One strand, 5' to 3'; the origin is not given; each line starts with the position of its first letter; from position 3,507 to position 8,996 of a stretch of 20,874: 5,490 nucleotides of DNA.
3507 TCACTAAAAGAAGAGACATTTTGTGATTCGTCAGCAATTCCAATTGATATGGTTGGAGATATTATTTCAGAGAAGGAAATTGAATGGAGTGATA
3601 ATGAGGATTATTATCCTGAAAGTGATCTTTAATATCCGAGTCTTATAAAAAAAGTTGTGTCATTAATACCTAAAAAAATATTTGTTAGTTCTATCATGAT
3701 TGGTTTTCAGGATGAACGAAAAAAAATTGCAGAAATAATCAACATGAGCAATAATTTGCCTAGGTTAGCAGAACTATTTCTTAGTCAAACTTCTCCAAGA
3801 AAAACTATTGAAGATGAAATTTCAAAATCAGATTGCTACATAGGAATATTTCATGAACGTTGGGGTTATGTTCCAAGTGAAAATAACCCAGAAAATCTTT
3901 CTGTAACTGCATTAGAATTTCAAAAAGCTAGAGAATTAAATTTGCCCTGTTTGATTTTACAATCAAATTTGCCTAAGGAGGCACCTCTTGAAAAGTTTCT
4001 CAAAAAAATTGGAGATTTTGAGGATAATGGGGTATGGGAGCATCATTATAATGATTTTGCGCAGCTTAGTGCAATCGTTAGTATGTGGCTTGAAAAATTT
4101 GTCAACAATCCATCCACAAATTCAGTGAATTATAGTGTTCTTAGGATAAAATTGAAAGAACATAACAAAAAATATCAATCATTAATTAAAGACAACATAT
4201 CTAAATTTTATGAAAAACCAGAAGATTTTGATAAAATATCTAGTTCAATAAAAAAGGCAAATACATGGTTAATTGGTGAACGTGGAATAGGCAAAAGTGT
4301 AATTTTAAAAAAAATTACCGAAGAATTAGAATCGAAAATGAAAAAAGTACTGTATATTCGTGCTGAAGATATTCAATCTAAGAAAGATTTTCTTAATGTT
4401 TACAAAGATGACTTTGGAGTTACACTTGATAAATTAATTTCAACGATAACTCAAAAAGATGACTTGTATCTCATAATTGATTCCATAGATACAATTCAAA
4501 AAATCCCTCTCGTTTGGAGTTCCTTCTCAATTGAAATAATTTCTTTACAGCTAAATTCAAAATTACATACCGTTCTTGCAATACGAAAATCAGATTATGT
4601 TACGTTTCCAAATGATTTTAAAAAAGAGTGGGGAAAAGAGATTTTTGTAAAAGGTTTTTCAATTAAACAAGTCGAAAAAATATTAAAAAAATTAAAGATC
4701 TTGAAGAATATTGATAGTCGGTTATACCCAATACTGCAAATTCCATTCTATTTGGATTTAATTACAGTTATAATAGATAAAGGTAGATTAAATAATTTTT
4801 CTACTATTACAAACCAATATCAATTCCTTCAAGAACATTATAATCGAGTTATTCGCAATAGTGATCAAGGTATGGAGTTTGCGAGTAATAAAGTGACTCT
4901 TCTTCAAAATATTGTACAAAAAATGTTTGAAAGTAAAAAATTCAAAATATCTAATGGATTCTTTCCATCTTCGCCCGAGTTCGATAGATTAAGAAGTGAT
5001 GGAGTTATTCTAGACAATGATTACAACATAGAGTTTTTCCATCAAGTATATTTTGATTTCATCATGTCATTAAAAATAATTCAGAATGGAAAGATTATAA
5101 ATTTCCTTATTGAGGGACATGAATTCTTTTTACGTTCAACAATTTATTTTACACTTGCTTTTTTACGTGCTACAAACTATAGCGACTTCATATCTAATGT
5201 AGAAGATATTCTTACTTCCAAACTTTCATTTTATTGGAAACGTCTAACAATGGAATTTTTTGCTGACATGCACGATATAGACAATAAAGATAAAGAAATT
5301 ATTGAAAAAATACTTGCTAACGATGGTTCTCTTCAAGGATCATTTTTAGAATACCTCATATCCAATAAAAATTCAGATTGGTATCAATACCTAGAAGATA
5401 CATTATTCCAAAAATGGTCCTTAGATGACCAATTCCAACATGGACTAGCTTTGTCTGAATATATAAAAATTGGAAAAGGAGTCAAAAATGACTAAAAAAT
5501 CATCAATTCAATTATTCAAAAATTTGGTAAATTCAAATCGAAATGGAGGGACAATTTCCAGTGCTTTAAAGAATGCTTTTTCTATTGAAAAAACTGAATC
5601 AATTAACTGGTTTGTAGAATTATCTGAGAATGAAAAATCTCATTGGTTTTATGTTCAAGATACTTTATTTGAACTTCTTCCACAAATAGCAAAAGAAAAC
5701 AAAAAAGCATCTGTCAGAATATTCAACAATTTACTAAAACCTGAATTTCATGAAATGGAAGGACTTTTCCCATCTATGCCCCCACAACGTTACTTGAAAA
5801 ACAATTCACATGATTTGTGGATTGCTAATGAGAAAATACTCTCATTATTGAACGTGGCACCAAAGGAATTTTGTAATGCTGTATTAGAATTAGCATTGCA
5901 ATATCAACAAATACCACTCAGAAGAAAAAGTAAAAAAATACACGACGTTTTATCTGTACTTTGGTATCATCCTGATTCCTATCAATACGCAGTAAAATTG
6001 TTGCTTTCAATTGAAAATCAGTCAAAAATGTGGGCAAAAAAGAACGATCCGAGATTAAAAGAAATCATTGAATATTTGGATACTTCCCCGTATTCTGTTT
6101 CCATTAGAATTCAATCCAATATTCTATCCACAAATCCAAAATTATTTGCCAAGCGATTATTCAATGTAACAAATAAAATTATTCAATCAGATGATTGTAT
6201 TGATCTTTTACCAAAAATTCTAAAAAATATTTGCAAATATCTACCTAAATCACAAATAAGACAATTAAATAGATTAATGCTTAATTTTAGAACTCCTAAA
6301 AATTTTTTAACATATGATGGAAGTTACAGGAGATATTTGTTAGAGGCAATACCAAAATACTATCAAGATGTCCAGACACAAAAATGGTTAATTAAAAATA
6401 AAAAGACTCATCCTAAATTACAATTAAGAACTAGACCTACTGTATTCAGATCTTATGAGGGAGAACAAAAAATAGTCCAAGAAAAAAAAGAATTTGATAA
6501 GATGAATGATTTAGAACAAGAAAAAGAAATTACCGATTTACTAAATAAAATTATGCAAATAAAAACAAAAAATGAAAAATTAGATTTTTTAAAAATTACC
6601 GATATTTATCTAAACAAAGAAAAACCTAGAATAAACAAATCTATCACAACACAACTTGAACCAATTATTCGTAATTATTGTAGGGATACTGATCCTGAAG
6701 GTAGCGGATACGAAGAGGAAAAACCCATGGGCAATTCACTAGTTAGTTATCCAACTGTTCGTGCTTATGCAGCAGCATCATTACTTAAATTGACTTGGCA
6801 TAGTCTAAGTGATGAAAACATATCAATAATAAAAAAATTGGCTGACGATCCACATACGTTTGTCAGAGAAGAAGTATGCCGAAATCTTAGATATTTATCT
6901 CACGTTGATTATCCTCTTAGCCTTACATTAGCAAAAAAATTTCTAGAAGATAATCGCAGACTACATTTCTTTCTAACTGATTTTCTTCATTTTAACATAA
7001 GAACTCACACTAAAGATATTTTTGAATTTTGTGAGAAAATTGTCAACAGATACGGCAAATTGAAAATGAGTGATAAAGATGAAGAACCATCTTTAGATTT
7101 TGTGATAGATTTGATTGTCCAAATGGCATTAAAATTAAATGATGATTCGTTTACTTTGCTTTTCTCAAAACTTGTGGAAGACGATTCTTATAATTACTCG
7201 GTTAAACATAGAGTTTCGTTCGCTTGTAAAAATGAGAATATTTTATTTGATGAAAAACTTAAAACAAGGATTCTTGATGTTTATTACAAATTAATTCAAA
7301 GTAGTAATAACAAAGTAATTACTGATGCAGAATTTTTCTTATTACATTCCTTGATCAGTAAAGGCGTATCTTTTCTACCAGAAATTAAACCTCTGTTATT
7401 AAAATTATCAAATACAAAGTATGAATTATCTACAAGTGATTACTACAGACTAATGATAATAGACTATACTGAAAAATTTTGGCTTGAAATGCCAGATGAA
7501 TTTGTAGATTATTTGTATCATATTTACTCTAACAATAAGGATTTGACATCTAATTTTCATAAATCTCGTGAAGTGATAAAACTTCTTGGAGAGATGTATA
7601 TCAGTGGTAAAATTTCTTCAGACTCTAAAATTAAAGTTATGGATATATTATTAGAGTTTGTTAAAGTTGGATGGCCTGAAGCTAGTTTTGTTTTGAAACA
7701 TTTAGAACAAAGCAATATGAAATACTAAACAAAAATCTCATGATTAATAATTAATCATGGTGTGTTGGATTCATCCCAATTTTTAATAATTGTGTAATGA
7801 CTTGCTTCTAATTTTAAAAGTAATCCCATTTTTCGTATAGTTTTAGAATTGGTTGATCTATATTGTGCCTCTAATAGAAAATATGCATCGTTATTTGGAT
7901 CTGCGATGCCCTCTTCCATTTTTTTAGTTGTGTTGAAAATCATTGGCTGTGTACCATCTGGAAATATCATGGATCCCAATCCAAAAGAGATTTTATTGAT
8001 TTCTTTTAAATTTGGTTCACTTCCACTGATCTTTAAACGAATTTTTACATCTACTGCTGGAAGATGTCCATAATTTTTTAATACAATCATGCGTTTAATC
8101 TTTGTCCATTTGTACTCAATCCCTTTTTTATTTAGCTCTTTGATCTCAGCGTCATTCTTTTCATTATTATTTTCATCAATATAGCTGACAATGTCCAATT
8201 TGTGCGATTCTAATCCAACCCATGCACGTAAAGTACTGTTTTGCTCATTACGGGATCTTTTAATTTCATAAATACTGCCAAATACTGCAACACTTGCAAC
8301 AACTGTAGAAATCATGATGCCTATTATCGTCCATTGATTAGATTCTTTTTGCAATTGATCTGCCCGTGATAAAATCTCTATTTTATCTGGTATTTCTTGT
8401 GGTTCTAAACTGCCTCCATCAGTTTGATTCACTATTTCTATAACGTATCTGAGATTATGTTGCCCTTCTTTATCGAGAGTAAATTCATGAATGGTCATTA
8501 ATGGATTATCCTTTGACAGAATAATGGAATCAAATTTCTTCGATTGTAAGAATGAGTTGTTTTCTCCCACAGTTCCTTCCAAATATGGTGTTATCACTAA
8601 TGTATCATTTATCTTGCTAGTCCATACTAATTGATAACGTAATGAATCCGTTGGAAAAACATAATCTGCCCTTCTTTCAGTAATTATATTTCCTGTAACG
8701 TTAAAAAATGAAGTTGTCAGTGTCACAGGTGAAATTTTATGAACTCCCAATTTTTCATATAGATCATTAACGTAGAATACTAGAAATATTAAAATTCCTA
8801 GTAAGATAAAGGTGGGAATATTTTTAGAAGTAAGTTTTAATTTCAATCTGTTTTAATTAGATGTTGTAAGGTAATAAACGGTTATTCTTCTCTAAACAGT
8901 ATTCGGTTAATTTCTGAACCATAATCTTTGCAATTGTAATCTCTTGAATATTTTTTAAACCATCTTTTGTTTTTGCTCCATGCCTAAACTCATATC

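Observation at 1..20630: Two stacked Cas1 + protein-primed PolB self-synthesizing transposons (casposons) at the 3' end of aEF-2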

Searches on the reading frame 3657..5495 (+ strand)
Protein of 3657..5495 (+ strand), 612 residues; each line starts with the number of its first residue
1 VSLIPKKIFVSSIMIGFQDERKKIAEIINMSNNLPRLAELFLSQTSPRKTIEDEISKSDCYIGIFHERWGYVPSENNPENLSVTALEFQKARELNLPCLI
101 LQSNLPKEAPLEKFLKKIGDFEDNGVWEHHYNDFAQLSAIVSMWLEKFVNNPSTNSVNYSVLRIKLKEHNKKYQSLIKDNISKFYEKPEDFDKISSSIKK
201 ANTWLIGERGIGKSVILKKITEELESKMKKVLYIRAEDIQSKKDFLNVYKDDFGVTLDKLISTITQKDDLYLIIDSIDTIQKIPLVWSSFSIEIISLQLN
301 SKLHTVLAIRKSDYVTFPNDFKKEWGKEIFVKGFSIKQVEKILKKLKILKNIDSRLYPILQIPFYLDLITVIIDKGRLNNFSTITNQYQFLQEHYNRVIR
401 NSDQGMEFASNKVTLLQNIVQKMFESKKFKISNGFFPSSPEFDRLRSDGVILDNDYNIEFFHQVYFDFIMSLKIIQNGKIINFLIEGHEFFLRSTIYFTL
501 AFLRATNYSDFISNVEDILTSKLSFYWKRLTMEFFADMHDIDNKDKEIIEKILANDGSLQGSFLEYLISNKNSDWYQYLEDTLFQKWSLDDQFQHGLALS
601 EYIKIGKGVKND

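Call 36: search_protein_families(library=pfam, proteins=[window:3657-5495:+], max_evalue=0.01)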
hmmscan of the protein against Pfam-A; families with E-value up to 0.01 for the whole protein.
window:3657-5495:+ (612 aa): 11 families
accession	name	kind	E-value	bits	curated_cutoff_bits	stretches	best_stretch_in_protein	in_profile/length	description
PF13271.11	DUF4062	-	1.2e-14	54.7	24.7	1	7-91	1-82/82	Domain of unknown function (DUF4062)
PF13173.12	AAA_14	-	4.4e-07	30.4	27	1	203-283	5-77/129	AAA domain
PF24883.2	NPHP3_N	-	2.6e-05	24.9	24.8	1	197-236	19-58/164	Nephrocystin 3, N-terminal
PF13401.12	AAA_22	-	2.7e-05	24.9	27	1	203-277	8-79/130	AAA domain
PF25199.1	nSTAND_NTPase5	-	4e-05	23.9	34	1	198-281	39-110/145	Novel STAND NTPase 5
PF05729.18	NACHT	-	4.4e-05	23.8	26.7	1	203-345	3-162/167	NACHT domain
PF00910.28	RNA_helicase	-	9.3e-05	23.3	21.5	1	204-281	2-79/105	RNA helicase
PF03193.22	RsgA_GTPase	-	0.00036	20.9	30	1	166-231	72-137/174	RsgA GTPase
PF13479.12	AAA_24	-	0.00092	19.5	27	0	200-283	2-79/195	AAA domain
PF05673.19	DUF815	-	0.0025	17.4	23.8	1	199-247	52-100/249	Protein of unknown function (DUF815)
PF13191.12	AAA_16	-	0.0073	17.3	32.6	0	203-239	27-63/167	AAA ATPase domain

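Call 50: search_protein_families(library=padloc, proteins=[window:3657-5495:+], max_evalue=0.01)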
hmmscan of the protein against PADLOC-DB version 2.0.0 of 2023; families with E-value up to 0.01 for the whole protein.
window:3657-5495:+ (612 aa): 3 families
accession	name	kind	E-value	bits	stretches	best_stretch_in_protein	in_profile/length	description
PDLC04702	PDC-M54A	-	1.4e-11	40.7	1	347-476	483-611/1621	-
PDLC04700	PDC-M54A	-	4.6e-11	38.4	2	336-502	470-653/1657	-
PDLC04140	mad8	-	0.00072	17.2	1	190-350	16-134/314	mads_8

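Call 51: search_protein_families(library=ncbifam, proteins=[window:3657-5495:+], max_evalue=0.001)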
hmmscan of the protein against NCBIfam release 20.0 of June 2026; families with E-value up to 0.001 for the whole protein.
window:3657-5495:+ (612 aa): 1 family
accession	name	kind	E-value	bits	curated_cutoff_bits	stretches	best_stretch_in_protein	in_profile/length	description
TIGR00416.1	sms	equivalog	2e-06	26.8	403.05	1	169-282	61-184/454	DNA repair protein RadA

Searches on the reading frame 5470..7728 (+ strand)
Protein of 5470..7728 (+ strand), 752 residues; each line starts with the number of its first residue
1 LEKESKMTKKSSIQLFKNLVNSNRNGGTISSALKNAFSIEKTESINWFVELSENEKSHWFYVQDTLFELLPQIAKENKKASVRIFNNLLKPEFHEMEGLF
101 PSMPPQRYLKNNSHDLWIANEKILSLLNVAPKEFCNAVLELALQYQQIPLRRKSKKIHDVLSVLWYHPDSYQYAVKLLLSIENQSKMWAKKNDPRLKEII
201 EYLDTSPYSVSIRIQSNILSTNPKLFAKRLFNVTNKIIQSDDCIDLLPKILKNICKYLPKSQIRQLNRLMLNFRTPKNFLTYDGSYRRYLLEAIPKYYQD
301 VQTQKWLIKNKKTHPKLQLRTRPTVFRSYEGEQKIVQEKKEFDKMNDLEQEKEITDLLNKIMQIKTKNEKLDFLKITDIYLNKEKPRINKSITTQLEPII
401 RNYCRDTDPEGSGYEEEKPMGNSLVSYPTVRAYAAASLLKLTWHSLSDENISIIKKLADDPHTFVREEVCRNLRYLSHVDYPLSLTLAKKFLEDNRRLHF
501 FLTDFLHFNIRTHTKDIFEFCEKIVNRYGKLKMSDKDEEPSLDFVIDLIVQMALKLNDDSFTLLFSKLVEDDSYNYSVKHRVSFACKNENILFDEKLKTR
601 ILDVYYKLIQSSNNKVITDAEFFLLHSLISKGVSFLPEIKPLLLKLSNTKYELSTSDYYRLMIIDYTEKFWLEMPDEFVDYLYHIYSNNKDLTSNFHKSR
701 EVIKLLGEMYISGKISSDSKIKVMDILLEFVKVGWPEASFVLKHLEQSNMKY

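Call 36: search_protein_families(library=pfam, proteins=[window:5470-7728:+], max_evalue=0.01)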
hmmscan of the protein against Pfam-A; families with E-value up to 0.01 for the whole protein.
window:5470-7728:+ (752 aa): 1 family
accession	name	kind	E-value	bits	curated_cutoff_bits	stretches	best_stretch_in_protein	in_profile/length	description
PF08146.17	BP28CT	-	0.0048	17.3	27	0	513-572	5-68/149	BP28CT (NUC211) domain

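Call 50: search_protein_families(library=padloc, proteins=[window:5470-7728:+], max_evalue=0.01)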
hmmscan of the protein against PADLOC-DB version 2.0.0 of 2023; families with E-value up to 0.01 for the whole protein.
window:5470-7728:+ (752 aa): 1 family
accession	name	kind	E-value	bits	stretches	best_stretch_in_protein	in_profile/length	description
PDLC04702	PDC-M54A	-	3.1e-05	19.6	1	343-535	1165-1364/1621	-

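Call 51: search_protein_families(library=ncbifam, proteins=[window:5470-7728:+], max_evalue=0.001)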
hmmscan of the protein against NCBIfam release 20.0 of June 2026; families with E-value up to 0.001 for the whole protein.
window:5470-7728:+ (752 aa): 0 families

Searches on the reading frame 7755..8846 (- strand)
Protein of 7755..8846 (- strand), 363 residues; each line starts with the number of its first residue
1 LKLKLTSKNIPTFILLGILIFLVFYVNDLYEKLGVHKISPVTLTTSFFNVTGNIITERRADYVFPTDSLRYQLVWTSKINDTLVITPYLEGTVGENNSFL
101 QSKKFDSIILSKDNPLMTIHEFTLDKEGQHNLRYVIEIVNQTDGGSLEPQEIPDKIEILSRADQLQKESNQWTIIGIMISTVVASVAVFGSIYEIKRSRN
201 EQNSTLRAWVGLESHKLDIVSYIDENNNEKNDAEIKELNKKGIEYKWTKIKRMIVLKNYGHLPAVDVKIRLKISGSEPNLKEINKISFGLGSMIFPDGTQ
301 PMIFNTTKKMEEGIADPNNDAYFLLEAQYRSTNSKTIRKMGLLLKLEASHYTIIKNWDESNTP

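Call 36: search_protein_families(library=pfam, proteins=[window:7755-8846:-], max_evalue=0.01)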
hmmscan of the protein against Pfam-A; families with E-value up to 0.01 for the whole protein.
window:7755-8846:- (363 aa): 0 families

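Call 50: search_protein_families(library=padloc, proteins=[window:7755-8846:-], max_evalue=0.01)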
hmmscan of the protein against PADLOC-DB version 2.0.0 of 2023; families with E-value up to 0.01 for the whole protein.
window:7755-8846:- (363 aa): 0 families
